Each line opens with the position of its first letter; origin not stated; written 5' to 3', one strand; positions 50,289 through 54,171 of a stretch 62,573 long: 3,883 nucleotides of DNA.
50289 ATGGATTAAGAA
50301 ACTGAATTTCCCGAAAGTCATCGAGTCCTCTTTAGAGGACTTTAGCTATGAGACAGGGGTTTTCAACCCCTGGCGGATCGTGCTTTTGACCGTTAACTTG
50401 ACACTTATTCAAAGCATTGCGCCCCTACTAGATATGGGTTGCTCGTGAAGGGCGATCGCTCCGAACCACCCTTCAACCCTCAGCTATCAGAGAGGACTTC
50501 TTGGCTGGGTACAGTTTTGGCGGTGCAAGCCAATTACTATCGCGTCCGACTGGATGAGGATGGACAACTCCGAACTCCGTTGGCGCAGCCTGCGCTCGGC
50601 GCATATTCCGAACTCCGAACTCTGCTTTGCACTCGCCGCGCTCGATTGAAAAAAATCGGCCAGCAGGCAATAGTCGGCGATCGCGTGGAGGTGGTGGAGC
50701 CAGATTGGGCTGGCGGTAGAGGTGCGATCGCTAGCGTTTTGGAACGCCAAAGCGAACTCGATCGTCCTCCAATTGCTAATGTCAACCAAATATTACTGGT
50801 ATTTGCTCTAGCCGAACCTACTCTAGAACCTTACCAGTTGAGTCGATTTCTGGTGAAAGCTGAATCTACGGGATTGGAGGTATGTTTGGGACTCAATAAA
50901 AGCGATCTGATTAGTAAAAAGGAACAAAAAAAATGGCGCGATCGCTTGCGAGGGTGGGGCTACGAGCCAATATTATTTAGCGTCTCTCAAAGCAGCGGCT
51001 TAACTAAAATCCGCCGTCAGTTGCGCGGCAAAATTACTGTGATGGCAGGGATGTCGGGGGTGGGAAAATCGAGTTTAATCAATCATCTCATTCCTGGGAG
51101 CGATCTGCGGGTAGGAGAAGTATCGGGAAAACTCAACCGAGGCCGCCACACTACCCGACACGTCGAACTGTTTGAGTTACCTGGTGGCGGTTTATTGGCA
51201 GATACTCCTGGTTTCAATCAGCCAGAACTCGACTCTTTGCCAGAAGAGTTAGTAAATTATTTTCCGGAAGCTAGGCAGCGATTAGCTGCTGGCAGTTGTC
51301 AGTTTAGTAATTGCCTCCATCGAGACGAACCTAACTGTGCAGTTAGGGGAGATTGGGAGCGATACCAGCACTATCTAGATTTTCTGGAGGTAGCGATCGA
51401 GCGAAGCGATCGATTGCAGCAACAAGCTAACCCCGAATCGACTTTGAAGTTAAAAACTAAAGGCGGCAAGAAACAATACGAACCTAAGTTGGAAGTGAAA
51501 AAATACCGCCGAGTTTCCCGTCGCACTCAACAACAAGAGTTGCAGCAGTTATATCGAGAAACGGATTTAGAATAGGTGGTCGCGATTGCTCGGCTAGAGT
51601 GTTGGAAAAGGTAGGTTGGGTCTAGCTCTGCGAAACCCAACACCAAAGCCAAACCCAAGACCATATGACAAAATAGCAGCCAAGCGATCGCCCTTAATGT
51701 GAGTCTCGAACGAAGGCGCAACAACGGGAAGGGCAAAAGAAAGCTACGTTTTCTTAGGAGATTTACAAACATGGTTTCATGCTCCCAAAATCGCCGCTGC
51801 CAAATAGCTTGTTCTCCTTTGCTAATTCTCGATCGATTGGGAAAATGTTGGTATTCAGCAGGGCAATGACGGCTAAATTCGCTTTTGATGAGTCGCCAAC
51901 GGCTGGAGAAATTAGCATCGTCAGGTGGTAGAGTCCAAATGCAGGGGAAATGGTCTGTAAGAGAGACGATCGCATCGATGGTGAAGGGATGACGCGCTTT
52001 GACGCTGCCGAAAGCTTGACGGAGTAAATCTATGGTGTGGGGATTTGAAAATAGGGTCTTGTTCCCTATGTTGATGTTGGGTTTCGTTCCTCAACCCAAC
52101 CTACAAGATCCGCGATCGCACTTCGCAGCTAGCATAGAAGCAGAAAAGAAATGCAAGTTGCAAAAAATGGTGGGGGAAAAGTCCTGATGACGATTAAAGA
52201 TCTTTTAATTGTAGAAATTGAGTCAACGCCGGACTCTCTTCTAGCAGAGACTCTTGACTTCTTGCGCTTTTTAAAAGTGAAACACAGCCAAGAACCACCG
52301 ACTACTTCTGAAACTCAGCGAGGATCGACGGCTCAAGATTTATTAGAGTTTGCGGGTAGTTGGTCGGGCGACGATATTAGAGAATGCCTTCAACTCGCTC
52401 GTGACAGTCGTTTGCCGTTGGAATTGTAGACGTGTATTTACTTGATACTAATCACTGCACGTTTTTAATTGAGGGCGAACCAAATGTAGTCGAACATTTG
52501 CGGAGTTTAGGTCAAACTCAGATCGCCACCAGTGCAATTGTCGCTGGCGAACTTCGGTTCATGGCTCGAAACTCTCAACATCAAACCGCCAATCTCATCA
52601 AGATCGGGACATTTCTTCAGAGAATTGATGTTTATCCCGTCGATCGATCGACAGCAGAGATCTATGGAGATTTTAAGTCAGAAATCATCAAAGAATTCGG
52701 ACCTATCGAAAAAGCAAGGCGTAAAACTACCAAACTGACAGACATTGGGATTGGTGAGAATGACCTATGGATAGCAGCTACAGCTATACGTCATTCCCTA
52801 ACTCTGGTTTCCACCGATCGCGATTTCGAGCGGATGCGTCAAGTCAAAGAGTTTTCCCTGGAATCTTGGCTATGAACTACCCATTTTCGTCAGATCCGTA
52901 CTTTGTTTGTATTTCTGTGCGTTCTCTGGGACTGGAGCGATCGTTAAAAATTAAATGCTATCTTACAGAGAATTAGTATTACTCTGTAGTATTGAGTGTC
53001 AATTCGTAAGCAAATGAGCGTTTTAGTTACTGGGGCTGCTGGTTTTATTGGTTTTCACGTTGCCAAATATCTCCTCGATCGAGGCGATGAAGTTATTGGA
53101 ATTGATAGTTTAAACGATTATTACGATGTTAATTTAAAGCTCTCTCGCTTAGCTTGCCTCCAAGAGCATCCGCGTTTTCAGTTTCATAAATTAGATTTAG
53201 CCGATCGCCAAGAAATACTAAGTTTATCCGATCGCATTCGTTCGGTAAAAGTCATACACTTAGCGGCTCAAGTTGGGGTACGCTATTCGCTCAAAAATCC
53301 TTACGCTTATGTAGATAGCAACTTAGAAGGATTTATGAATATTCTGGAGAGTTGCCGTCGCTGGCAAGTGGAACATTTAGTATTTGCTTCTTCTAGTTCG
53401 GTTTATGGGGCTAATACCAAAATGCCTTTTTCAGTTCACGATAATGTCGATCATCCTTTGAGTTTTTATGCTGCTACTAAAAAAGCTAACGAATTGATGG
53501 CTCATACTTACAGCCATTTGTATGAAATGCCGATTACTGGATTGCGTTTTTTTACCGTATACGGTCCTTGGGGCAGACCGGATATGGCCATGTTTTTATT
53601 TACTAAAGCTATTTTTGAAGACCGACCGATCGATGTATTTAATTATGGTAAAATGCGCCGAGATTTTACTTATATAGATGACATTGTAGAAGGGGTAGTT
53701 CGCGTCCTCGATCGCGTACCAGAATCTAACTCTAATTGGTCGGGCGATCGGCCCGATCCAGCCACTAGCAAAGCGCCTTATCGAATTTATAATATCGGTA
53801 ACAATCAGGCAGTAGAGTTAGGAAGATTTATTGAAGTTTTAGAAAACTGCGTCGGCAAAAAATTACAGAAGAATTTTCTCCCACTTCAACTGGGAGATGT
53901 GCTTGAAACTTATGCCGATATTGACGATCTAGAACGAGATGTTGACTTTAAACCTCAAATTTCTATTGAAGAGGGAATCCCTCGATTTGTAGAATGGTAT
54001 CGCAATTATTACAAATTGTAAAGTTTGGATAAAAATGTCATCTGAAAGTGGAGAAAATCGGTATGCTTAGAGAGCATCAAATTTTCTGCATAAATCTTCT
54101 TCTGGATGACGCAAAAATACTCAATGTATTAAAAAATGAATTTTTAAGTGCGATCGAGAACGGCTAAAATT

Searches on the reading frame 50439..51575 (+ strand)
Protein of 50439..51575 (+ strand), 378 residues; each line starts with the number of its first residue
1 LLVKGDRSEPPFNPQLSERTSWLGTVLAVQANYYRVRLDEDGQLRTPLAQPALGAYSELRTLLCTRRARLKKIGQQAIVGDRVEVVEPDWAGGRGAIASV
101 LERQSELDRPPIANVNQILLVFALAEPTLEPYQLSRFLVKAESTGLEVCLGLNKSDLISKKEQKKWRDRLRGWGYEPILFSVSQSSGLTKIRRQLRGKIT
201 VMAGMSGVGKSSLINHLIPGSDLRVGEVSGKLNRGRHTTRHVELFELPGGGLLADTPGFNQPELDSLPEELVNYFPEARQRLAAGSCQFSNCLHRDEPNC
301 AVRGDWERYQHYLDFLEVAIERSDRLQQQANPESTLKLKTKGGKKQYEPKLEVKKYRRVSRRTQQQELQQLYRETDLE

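Call 59: search_protein_families(library=pfam, proteins=[window:50439-51575:+], max_evalue=0.00001)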
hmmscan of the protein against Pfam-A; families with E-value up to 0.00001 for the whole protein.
window:50439-51575:+ (378 aa): 2 families
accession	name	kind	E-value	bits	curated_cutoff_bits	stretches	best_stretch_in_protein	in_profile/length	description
PF03193.22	RsgA_GTPase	-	6e-57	192.7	30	1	100-264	1-173/174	RsgA GTPase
PF01926.29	MMR_HSR1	-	8.6e-06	26.3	21.9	0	201-262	3-57/113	50S ribosome-binding GTPase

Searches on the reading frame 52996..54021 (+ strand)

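Call 59: search_protein_families(library=pfam, proteins=[window:52996-54021:+], max_evalue=0.00001)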
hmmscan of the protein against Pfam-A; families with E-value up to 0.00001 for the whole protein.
window:52996-54021:+ (341 aa): 7 families
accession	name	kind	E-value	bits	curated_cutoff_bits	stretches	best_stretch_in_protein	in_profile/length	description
PF01370.27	Epimerase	-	1.7e-53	182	20.9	1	9-243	1-230/240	NAD dependent epimerase/dehydratase family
PF16363.11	GDP_Man_Dehyd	-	1.6e-49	169.6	27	1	10-329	1-330/332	GDP-mannose 4,6 dehydratase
PF01073.25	3Beta_HSD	-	4.9e-15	55.7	22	1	10-192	1-185/280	3-beta hydroxysteroid dehydrogenase/isomerase family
PF04321.23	RmlD_sub_bind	-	1.7e-14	54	27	1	7-246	1-205/287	RmlD substrate binding domain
PF02719.21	Polysacc_synt_2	-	1.2e-10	41.5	20.2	1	9-235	1-214/293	Polysaccharide biosynthesis protein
PF07993.18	NAD_binding_4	-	4.8e-07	29.6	20.1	0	11-180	1-199/258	Male sterility protein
PF08659.16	KR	-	3.5e-06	27.5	22.6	1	9-143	3-147/180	KR domain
